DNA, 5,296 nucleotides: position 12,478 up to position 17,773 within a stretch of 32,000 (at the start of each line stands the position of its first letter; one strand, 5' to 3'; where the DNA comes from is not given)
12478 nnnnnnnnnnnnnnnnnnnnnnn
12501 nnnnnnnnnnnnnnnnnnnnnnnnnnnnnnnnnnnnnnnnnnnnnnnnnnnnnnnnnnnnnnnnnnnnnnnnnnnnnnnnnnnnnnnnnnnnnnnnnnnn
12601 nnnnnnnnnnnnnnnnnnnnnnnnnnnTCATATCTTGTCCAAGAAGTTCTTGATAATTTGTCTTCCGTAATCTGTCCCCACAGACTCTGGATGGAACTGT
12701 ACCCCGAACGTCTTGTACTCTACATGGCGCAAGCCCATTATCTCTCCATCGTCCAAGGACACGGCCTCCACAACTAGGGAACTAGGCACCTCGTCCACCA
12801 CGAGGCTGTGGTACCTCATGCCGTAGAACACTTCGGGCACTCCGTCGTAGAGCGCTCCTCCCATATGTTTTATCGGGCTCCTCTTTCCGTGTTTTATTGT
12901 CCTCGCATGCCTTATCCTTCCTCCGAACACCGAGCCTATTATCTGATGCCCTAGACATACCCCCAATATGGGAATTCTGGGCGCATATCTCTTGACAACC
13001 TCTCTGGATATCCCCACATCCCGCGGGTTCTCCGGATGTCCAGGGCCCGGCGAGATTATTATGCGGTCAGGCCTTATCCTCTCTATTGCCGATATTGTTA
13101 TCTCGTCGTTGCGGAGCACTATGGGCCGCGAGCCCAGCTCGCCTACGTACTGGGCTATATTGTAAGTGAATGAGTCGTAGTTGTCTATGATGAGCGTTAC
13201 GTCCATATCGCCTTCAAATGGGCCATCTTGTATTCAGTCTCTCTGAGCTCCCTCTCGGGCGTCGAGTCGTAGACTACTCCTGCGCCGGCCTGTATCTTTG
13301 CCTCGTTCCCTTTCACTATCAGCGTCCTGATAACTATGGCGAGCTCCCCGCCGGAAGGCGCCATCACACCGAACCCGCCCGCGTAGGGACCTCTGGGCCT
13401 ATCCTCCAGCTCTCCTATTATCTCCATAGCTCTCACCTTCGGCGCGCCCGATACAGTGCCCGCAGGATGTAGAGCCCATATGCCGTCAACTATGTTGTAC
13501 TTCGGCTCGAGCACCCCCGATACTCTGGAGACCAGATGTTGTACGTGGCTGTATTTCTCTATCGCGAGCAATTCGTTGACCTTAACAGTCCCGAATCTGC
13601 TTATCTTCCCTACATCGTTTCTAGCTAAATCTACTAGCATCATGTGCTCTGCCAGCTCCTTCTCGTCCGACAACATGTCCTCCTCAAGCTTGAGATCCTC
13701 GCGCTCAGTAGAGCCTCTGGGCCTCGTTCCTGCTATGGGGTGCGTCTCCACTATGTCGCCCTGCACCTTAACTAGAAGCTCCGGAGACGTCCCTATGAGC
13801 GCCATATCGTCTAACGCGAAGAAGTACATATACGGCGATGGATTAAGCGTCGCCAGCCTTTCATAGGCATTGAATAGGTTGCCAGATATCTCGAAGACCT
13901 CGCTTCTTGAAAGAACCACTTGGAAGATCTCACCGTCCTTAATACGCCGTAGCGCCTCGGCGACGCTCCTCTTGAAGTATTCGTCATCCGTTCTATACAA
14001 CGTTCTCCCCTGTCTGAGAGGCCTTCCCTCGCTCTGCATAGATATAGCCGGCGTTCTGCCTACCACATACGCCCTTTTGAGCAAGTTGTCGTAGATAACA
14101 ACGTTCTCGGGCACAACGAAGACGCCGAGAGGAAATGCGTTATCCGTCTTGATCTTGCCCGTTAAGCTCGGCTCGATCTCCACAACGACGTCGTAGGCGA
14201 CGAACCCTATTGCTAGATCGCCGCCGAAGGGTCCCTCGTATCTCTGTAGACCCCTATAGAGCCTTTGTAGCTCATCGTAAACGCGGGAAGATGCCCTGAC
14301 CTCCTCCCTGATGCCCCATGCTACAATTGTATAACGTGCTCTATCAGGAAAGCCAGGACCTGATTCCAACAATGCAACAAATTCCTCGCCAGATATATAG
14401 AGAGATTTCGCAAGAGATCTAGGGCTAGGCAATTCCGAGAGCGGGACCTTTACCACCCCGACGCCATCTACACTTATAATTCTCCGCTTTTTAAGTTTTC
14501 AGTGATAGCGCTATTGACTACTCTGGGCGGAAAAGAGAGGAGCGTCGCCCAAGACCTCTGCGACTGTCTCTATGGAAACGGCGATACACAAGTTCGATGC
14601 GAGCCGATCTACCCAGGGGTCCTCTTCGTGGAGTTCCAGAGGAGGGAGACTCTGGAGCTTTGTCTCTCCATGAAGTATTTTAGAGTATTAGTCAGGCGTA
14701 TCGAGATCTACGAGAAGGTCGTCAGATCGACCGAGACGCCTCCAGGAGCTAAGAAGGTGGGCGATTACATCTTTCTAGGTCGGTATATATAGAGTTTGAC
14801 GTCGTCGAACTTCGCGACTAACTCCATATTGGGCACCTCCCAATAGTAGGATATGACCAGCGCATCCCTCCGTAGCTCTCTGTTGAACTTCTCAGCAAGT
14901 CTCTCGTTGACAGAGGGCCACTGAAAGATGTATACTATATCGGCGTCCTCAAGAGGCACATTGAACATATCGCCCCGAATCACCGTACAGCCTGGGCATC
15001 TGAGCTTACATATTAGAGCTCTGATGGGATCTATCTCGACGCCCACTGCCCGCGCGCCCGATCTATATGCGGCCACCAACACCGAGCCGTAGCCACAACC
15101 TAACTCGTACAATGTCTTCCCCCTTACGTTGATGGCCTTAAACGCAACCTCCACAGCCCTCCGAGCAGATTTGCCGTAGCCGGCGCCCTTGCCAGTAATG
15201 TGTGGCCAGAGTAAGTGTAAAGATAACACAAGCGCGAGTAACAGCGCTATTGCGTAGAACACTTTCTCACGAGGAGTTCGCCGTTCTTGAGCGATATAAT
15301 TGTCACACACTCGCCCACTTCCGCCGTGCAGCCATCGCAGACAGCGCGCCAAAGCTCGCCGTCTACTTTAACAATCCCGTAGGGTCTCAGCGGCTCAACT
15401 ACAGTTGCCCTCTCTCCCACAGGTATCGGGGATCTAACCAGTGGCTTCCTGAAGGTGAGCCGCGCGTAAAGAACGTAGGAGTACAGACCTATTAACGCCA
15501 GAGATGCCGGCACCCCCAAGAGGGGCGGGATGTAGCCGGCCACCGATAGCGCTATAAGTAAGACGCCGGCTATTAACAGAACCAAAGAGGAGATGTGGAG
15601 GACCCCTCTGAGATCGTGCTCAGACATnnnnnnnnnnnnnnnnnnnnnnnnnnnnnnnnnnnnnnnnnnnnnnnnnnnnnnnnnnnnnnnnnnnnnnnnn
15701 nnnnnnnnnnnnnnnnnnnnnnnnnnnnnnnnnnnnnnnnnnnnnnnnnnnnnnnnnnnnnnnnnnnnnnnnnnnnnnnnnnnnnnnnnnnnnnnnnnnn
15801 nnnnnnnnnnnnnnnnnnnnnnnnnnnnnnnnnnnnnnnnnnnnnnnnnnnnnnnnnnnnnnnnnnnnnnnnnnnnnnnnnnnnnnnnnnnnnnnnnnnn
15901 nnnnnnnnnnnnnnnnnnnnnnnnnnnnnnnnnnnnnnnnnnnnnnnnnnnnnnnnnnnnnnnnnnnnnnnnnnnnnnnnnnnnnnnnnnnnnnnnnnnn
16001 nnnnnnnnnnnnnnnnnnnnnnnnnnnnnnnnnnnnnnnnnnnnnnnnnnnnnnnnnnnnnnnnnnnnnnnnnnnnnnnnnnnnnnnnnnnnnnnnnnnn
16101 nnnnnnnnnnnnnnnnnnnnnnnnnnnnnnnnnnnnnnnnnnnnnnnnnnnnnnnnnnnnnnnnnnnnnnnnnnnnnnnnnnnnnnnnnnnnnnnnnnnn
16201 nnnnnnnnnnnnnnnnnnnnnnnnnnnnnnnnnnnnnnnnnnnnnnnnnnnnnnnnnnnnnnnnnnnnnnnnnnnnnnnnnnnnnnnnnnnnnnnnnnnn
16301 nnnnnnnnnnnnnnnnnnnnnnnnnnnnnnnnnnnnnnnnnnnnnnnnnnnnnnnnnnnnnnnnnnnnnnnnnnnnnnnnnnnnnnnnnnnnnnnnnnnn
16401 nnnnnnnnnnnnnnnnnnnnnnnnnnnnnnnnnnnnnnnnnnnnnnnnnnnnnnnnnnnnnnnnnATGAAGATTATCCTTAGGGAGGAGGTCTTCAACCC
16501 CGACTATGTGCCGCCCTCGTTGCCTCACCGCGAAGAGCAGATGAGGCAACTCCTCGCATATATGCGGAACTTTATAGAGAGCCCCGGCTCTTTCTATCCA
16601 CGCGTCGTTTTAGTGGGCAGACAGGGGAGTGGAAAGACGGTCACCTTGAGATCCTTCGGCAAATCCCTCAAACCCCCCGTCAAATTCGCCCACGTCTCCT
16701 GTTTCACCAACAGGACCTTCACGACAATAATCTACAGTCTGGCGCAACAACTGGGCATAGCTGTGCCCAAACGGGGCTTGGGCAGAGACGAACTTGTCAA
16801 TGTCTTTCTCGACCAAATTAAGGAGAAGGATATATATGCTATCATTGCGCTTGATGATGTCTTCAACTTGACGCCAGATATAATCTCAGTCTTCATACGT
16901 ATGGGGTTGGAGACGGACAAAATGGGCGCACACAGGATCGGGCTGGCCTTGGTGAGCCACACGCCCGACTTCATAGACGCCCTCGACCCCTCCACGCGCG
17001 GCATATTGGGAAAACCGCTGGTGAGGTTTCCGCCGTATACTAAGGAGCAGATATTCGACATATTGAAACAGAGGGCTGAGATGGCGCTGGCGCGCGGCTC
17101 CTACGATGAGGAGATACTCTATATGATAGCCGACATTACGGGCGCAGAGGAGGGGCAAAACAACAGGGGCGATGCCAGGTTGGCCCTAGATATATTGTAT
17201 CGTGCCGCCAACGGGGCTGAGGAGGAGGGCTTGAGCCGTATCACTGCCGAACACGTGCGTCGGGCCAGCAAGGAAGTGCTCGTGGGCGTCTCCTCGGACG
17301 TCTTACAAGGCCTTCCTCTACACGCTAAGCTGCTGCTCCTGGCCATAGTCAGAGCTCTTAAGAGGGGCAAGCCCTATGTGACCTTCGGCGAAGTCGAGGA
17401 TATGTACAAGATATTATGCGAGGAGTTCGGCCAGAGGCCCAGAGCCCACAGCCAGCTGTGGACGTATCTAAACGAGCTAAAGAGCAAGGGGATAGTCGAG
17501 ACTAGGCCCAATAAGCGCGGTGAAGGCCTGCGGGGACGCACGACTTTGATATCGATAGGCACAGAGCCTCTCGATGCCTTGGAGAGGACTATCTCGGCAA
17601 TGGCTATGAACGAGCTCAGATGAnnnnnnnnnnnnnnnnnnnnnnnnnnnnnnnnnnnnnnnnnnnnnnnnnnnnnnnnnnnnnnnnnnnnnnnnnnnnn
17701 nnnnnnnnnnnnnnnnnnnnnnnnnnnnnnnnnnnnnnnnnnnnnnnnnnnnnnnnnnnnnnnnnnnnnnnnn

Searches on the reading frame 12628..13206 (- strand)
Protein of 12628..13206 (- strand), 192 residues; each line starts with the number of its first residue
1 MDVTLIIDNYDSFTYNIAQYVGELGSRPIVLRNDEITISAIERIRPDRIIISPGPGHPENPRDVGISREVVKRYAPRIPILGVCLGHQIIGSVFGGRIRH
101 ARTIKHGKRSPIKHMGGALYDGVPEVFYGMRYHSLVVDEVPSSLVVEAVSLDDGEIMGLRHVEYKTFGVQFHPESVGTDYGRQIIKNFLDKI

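Call 78: search_protein_families(library=pfam, proteins=[window:12628-13206:-], max_evalue=0.0001)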
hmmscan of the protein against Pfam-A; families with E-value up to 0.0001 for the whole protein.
window:12628-13206:- (192 aa): 2 families
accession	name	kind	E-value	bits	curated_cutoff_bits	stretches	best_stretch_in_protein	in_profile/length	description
PF00117.34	GATase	-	3.3e-55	187.2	22.8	1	5-191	1-189/190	Glutamine amidotransferase class-I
PF07722.19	Peptidase_C26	-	3.2e-11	43.9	20.5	1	58-174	86-219/219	Peptidase C26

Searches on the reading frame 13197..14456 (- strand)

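Call 78: search_protein_families(library=pfam, proteins=[window:13197-14456:-], max_evalue=0.0001)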
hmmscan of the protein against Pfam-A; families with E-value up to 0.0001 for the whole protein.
window:13197-14456:- (419 aa): 2 families
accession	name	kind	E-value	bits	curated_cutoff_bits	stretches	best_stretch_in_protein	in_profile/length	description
PF00425.24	Chorismate_bind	-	1.4e-87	293.9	27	1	158-410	2-257/257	chorismate binding enzyme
PF04715.19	Anth_synt_I_N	-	9.3e-09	36.1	23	1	26-131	17-140/140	Anthranilate synthase component I, N terminal region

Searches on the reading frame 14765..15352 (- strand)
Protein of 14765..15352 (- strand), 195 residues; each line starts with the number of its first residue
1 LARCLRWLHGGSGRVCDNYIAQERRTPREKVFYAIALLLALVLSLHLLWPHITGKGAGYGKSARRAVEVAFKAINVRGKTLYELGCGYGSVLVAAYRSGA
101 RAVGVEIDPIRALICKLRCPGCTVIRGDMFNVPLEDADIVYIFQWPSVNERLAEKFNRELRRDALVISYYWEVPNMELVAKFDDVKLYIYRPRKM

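Call 52: search_protein_families(library=pfam, proteins=[window:14765-15352:-], max_evalue=0.001)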
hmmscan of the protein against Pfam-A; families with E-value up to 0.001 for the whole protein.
window:14765-15352:- (195 aa): 2 families
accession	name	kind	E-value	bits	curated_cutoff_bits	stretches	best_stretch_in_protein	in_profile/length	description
PF13649.12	Methyltransf_25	-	2.8e-06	28.4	27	1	83-161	3-90/97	Methyltransferase domain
PF08241.18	Methyltransf_11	-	7.8e-06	26.9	21.2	1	83-144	2-68/95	Methyltransferase domain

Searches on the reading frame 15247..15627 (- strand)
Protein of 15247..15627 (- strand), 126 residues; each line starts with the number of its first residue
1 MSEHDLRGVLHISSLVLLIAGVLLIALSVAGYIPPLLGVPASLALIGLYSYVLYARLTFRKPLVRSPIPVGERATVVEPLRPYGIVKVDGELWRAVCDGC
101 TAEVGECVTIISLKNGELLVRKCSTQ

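Call 52: search_protein_families(library=pfam, proteins=[window:15247-15627:-], max_evalue=0.001)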
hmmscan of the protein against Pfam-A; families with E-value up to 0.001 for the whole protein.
window:15247-15627:- (126 aa): 1 family
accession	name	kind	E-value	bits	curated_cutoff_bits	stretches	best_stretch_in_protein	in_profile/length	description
PF01957.25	NfeD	-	7.9e-14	52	29.1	1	70-122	5-57/57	NfeD-like C-terminal, partner-binding domain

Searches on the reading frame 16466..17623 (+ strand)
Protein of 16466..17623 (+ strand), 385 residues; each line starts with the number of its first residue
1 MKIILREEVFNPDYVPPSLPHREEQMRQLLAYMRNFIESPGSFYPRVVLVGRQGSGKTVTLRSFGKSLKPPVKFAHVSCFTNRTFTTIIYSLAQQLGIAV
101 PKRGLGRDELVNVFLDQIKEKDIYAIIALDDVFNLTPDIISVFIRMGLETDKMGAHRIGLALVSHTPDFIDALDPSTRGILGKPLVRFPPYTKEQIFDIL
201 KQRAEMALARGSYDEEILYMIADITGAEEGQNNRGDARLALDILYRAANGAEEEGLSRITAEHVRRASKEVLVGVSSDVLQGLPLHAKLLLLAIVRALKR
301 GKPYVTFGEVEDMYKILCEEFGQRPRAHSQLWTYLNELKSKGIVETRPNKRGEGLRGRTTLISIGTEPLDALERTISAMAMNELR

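Call 72: search_protein_families(library=pfam, proteins=[window:16466-17623:+], max_evalue=0.001)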
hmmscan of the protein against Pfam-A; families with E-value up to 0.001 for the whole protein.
window:16466-17623:+ (385 aa): 5 families
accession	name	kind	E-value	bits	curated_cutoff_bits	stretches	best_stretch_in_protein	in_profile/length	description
PF09079.17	Cdc6_C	-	4.4e-24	84.7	25.1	1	278-373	1-95/96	CDC6, C terminal winged helix domain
PF22703.2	Cdc6_lid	-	7e-23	80.7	27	1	198-268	2-67/68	Cdc6 AAA+ ATPase-type lid domain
PF13401.12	AAA_22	-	8.6e-09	36.2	27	1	47-141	8-102/130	AAA domain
PF13191.12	AAA_16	-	2.5e-08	35.1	32.6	1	19-103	2-89/167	AAA ATPase domain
PF22606.2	Cdc6-ORC-like_ATPase_lid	-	1e-05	25.8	27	1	191-252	1-57/60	Cdc6/ORC-like, ATPase lid domain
